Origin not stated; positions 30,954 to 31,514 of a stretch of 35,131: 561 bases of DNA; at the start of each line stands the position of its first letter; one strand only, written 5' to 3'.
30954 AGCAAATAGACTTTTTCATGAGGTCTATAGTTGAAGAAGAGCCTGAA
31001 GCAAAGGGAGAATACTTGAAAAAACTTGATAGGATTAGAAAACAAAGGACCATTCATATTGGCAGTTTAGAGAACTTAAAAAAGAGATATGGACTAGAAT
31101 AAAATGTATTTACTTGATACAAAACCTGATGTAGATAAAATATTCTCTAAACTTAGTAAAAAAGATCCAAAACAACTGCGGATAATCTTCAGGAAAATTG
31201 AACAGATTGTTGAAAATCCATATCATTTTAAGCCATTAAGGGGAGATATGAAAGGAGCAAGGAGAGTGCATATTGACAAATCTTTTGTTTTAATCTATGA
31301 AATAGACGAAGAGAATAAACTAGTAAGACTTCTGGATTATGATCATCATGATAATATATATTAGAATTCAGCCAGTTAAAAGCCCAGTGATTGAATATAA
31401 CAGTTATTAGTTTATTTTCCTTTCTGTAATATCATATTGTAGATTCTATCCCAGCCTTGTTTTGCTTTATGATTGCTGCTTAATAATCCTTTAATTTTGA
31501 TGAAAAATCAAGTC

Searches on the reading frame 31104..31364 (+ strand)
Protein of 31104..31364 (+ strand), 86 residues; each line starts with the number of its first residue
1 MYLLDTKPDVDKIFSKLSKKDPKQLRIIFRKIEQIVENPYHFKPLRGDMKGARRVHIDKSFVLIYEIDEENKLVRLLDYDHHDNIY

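Call 13: search_protein_families(library=pfam, proteins=[window:31104-31364:+], max_evalue=0.01)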
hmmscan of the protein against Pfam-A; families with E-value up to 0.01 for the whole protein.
window:31104-31364:+ (86 aa): 3 families
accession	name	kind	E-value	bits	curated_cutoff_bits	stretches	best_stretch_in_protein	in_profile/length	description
PF15781.12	ParE-like_toxin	-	6.7e-08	32.8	28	1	7-86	4-83/87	ParE-like toxin of type II bacterial toxin-antitoxin system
PF05016.21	ParE_toxin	-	1.5e-07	32.3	23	1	9-86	10-89/89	ParE toxin of type II toxin-antitoxin system, parDE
PF15738.11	YafQ_toxin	-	1.8e-06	28.6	30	1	33-85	36-86/88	Bacterial toxin of type II toxin-antitoxin system, YafQ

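Call 94: search_protein_families(library=ncbifam, proteins=[window:31104-31364:+], max_evalue=0.01)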
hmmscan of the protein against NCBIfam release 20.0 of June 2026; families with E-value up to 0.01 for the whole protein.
window:31104-31364:+ (86 aa): 3 families
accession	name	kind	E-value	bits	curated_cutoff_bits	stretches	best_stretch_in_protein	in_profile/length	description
TIGR00053.1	TIGR00053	subfamily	9.4e-22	77.5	87.25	1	2-86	2-91/92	YafQ family addiction module toxin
TIGR02385.1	RelE_StbE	subfamily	1.1e-11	45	27.9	1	6-86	8-88/88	type II toxin-antitoxin system mRNA interferase toxin, RelE/StbE family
TIGR02116.1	toxin_Txe_YoeB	equivalog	0.0064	16.7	51.8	1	10-79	5-76/80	Txe/YoeB family addiction module toxin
